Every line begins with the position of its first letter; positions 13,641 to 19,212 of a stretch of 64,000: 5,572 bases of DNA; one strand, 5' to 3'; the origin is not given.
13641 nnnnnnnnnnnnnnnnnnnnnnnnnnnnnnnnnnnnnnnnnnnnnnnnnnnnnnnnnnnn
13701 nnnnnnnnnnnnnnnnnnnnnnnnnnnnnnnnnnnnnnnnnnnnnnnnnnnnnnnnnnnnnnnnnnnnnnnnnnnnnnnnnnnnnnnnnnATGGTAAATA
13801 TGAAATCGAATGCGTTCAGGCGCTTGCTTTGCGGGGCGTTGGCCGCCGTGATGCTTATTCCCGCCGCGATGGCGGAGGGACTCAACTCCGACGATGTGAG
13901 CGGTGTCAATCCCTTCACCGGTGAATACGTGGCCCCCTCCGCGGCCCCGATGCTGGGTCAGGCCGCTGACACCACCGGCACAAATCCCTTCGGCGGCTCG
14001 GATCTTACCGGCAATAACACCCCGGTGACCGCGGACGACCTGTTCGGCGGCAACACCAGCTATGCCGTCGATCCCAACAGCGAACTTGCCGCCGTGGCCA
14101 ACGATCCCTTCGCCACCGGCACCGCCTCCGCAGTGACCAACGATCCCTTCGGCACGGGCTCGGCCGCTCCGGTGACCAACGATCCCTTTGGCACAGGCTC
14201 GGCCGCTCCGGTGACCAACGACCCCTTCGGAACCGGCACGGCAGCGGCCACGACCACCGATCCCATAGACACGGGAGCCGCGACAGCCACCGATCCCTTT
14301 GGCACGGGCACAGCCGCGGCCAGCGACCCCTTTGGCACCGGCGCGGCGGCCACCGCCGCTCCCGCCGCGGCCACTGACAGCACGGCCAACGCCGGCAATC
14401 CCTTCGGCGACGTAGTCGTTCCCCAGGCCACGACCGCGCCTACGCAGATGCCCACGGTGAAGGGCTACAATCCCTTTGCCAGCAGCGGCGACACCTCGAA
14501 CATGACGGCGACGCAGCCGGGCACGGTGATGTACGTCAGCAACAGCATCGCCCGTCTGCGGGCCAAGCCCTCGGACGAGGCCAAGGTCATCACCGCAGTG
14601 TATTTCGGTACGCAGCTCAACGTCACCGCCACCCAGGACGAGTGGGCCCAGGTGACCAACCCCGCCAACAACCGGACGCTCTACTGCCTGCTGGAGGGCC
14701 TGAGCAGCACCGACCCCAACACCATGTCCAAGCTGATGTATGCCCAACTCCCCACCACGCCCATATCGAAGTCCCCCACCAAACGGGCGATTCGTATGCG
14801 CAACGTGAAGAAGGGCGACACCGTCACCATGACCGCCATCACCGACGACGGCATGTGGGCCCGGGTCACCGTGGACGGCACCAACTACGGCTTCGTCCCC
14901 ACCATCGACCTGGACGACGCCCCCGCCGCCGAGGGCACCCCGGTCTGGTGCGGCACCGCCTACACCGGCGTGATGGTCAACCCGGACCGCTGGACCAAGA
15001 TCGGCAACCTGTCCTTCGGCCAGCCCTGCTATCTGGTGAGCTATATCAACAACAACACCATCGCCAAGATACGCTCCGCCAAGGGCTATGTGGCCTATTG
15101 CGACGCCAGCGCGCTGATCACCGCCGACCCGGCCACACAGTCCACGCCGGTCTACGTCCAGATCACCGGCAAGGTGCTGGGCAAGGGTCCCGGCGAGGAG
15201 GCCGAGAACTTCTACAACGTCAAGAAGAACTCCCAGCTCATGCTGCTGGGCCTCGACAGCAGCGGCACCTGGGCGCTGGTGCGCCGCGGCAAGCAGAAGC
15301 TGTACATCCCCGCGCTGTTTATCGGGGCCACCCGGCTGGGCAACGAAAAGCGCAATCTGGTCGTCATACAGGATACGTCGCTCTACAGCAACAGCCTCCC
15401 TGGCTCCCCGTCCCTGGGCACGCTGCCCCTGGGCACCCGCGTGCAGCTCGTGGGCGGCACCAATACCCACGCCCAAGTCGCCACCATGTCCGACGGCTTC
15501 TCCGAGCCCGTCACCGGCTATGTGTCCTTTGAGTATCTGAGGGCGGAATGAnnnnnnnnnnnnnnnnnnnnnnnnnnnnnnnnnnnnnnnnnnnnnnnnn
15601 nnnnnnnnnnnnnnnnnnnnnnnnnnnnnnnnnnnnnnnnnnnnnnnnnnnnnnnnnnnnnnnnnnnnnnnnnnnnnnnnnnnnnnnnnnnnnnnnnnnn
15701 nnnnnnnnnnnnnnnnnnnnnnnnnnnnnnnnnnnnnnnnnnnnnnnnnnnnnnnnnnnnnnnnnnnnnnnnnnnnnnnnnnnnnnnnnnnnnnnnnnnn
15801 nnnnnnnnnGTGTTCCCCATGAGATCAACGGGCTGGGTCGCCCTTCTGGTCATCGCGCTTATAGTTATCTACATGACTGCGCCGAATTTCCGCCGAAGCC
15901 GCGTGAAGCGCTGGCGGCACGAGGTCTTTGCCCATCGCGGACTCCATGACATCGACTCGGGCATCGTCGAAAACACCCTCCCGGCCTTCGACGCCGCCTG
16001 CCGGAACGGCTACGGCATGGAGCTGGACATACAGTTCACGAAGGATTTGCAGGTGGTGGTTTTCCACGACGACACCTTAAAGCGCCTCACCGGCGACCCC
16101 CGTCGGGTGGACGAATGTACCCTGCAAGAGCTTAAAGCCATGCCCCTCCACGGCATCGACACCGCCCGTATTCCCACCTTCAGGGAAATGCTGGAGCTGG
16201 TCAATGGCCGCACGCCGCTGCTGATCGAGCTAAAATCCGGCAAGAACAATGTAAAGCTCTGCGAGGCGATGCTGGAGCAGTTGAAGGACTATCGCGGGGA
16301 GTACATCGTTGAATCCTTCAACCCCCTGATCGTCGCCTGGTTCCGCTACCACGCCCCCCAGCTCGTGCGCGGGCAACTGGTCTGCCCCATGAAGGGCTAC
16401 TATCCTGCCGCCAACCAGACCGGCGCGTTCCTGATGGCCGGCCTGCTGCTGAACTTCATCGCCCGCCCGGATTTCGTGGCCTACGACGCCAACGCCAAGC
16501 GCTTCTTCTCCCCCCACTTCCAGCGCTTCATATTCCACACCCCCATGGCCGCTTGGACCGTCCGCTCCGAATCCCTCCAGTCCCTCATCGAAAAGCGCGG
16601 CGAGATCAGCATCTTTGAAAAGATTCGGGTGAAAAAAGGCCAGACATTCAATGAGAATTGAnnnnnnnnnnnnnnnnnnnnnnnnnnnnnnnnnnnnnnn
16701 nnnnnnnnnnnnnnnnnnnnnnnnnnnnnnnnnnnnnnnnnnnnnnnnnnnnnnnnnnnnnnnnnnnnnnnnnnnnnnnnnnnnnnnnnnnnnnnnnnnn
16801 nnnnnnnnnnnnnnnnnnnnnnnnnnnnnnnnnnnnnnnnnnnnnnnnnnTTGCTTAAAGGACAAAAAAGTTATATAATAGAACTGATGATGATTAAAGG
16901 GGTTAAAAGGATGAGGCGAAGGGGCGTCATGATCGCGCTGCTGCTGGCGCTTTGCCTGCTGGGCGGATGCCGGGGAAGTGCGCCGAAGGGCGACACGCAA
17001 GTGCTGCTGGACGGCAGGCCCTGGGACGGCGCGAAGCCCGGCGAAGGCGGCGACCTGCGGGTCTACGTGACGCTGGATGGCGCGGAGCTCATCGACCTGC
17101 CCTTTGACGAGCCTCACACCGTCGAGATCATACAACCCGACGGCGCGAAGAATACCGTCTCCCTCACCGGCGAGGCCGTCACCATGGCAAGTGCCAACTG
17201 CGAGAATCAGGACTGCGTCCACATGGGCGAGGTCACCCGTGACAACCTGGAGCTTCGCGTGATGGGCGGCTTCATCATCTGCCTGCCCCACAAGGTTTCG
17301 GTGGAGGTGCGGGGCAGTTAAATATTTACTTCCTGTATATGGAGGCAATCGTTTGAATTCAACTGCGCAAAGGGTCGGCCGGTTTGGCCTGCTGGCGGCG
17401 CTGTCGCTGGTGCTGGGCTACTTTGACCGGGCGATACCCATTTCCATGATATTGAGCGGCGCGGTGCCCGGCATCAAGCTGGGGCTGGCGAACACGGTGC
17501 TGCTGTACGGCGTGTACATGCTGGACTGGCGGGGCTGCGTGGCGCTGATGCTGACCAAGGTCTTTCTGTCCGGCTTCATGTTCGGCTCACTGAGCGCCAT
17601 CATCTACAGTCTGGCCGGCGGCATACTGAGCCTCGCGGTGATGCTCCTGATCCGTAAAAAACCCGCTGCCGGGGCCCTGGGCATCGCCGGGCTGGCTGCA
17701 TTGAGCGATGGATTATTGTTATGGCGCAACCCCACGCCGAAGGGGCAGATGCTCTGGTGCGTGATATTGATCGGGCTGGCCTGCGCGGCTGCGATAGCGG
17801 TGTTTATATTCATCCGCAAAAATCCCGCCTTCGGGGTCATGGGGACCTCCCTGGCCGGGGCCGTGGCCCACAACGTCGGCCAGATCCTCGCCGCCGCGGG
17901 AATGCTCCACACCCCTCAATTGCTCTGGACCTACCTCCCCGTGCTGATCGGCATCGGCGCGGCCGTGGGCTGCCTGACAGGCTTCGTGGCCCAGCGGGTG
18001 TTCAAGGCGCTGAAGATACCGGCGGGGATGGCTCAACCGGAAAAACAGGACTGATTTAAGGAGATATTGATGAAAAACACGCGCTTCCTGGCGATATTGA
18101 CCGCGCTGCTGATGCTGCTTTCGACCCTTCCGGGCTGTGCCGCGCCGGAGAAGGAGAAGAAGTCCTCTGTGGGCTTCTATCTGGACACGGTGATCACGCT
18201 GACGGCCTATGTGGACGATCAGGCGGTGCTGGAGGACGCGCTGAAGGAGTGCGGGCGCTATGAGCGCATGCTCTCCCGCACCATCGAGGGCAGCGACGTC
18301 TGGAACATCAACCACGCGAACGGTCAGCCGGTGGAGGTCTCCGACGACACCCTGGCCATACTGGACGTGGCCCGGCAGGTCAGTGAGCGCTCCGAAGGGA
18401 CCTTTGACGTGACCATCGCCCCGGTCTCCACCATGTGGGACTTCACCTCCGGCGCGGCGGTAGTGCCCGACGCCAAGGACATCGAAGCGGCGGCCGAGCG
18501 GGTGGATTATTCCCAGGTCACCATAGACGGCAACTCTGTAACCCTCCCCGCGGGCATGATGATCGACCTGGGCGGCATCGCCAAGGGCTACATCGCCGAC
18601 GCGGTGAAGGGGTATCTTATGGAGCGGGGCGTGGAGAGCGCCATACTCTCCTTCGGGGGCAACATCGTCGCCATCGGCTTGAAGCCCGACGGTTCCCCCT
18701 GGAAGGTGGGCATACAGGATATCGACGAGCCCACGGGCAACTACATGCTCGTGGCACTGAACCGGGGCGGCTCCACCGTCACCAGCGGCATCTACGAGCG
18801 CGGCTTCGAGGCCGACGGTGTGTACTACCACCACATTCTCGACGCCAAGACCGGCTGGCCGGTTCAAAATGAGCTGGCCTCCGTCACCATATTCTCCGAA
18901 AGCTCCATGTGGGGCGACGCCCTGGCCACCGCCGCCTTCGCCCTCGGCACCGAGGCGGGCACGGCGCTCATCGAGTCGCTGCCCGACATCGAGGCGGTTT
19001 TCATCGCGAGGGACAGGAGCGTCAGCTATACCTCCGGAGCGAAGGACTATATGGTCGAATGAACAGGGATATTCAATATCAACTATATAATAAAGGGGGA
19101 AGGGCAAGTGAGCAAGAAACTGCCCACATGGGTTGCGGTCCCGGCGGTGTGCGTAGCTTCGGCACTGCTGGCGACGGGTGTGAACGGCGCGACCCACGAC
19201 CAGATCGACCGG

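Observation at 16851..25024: Nine-gene operon: an RnfB-less, RnfG-less Rnf core coupled to ApbE, a triple-FMN_bind protein, a Gx-type membrane protein and two NusG-II-like exported proteins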

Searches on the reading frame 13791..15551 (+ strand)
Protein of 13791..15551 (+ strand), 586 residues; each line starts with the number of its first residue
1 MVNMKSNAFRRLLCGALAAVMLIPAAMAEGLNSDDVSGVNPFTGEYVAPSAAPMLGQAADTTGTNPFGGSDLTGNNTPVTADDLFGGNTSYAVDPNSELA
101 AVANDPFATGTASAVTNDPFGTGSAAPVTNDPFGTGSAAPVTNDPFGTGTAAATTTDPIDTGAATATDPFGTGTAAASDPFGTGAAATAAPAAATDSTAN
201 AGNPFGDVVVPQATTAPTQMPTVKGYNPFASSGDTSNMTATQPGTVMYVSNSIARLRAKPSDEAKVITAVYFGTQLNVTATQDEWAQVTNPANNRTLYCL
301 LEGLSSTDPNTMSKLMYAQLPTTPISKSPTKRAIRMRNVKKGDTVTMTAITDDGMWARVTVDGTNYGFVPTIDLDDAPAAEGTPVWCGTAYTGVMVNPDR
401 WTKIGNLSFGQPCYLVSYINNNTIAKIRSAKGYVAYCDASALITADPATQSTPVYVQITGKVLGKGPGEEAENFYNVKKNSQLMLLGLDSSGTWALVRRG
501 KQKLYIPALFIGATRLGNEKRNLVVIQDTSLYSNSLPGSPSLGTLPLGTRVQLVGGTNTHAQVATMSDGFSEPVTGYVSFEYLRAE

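Call 4: search_protein_families(library=pfam, proteins=[window:13791-15551:+], max_evalue=0.01)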
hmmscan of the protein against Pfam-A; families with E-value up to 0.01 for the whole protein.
window:13791-15551:+ (586 aa): 4 families
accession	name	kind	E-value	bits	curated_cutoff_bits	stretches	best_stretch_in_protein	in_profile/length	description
PF08239.17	SH3_3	-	2e-21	76.4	27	2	254-298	3-47/54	Bacterial SH3 domain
PF18348.7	SH3_16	-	2.8e-07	30.6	25.8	1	256-288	1-33/49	Bacterial dipeptidyl-peptidase Sh3 domain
PF00018.34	SH3_1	-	0.0033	17.4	22.9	0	339-371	16-48/48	SH3 domain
PF06347.19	SH3_4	-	0.0039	17.4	24.1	0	253-289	4-40/56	Bacterial SH3 domain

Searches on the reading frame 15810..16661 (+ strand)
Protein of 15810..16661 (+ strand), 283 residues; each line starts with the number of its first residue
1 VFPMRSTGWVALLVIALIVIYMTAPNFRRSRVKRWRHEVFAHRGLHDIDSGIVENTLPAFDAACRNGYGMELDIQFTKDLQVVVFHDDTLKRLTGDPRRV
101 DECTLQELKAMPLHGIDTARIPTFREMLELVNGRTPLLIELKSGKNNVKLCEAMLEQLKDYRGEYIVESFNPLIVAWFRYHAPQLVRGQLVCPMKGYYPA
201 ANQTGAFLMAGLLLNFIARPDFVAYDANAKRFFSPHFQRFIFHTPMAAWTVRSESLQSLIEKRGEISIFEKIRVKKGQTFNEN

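Call 4: search_protein_families(library=pfam, proteins=[window:15810-16661:+], max_evalue=0.01)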
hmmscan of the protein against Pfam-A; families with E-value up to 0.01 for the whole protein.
window:15810-16661:+ (283 aa): 1 family
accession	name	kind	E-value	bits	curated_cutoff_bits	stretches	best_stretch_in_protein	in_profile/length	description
PF03009.23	GDPD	-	1.3e-21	78.3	23.6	1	42-192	1-168/244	Glycerophosphoryl diester phosphodiesterase family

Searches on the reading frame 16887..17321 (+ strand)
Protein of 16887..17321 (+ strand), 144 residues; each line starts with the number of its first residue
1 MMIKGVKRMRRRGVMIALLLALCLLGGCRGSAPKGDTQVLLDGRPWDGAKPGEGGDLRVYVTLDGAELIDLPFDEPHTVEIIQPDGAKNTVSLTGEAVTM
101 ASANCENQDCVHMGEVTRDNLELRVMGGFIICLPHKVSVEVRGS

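Call 3: search_protein_families(library=pfam, proteins=[window:16887-17321:+], max_evalue=0.01)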
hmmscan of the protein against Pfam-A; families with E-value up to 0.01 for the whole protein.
window:16887-17321:+ (144 aa): 1 family
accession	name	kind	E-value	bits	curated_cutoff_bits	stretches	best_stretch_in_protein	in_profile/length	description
PF07009.16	NusG_II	-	1.2e-14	54.8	29.6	1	54-143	21-105/107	NusG domain II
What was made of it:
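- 16911..17321 (+): g1: EetA-family (NusG_II / DUF1312) lipoprotein, 136 aa, lipobox LLGGC. PF07009 1.2e-14 (call 3).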

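Call 39: search_solved_structures(query=window:16911-17321:+, max_evalue=1, show_alignments=1)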
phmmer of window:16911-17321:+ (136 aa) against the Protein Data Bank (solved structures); distinct sequences matched with E-value up to 1: 9.
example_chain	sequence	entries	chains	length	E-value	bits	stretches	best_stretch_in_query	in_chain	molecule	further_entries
6s5y_A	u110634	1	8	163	0.0019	21.5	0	63-93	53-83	Group B streptococcal R4 surface protein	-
4esn_A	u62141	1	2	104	0.009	19.3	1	53-136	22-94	hypothetical protein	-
4obi_A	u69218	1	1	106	0.038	17.3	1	59-134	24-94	Uncharacterized protein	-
3ld7_A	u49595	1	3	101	0.089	16.1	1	73-135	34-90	Lin0431 protein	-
5w8p_A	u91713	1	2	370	0.089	16.1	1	13-67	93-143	Homoserine O-acetyltransferase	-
2kpp_A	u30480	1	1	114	0.13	15.6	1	73-135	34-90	Lin0431 protein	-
6iog_A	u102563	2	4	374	0.81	13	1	12-63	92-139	Homoserine O-acetyltransferase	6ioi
6ioh_A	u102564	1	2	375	0.81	13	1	12-63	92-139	Homoserine O-acetyltransferase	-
6s5x_A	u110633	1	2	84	0.95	12.7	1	63-90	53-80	Group B streptococcal R4 surface protein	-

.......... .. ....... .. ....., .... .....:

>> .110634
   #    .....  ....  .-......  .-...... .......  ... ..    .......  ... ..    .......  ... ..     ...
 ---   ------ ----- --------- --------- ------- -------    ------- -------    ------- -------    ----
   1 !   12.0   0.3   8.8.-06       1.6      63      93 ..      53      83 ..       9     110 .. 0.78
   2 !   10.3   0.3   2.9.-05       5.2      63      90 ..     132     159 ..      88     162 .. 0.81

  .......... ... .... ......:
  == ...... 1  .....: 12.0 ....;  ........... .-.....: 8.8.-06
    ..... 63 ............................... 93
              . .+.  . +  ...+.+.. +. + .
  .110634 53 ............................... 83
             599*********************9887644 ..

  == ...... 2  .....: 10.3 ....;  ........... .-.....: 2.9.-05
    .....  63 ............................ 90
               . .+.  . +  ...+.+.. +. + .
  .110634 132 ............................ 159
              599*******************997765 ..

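Call 62: search_protein_families(library=ncbifam, proteins=[window:16911-17321:+], max_evalue=0.001)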
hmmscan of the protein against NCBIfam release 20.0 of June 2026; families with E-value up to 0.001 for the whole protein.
window:16911-17321:+ (136 aa): 0 families

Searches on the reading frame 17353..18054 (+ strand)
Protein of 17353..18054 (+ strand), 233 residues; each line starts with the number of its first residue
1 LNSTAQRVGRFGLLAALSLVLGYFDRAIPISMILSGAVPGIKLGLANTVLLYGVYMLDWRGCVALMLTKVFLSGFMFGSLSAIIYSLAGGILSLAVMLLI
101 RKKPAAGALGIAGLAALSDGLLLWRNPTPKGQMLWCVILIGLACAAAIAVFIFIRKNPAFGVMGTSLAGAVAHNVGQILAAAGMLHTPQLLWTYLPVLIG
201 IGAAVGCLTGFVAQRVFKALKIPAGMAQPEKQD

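Call 3: search_protein_families(library=pfam, proteins=[window:17353-18054:+], max_evalue=0.01)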
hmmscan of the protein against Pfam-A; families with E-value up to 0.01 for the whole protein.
window:17353-18054:+ (233 aa): 1 family
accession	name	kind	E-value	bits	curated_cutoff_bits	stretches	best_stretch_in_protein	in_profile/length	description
PF07456.16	Hpre_diP_synt_I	-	3.4e-30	105.5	30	2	14-117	1-103/147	Heptaprenyl diphosphate synthase component I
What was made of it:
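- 17353..18054 (+): g2: EetB-family polytopic membrane protein (Hpre_diP_synt_I / 'Gx'); an ECF-S-like subunit of a FAD exporter. PF07456 3.4e-30 (call 3).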

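Call 62: search_protein_families(library=ncbifam, proteins=[window:17353-18054:+], max_evalue=0.001)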
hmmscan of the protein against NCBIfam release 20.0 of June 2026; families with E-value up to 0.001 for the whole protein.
window:17353-18054:+ (233 aa): 0 families

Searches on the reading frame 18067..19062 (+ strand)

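Call 3: search_protein_families(library=pfam, proteins=[window:18067-19062:+], max_evalue=0.01)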
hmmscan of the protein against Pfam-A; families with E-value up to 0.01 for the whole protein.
window:18067-19062:+ (331 aa): 1 family
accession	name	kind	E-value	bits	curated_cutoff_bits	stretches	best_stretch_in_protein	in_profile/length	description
PF02424.20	ApbE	-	2.2e-84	283.6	25.6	1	39-312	1-266/266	ApbE family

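Call 62: search_protein_families(library=ncbifam, proteins=[window:18067-19062:+], max_evalue=0.001)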
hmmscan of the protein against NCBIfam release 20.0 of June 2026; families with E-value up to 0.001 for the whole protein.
window:18067-19062:+ (331 aa): 1 family
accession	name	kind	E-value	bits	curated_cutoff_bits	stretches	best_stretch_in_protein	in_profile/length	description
NF007774.0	PRK10461.1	equivalog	4.3e-30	104.8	498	1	66-304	73-319/351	FAD:protein FMN transferase ApbE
